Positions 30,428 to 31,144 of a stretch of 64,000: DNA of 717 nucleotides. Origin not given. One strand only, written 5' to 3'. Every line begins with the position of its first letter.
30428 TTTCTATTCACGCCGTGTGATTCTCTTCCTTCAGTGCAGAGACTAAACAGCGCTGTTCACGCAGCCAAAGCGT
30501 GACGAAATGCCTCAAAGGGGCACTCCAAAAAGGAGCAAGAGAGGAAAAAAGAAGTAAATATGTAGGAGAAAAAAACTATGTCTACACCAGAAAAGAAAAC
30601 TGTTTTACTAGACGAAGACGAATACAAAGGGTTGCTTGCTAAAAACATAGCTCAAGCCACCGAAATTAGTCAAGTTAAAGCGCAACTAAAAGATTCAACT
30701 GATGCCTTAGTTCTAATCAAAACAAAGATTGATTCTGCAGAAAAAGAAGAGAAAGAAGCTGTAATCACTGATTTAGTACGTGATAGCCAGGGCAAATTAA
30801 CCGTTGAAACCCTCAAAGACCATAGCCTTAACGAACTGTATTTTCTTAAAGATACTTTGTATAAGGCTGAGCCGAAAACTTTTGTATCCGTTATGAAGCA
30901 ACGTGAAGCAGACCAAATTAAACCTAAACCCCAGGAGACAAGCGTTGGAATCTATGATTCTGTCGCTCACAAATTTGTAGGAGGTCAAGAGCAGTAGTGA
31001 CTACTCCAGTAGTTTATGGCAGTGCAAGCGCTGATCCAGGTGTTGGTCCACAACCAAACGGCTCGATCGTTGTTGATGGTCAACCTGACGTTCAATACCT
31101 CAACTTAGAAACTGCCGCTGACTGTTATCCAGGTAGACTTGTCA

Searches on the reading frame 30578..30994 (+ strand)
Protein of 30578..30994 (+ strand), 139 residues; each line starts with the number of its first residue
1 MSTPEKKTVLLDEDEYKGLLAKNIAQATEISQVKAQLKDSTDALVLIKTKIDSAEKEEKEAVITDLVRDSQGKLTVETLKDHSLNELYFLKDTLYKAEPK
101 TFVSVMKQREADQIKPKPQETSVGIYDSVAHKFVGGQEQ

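Call 7: search_protein_families(library=pfam, proteins=[window:30578-30994:+], max_evalue=0.1)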
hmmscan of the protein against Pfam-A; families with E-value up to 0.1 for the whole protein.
window:30578-30994:+ (139 aa): 1 family
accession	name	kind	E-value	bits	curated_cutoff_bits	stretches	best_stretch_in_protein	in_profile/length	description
PF21777.3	SDR-like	-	0.021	16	24.7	1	21-69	13-61/98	Short chain dehydrogenase-like protein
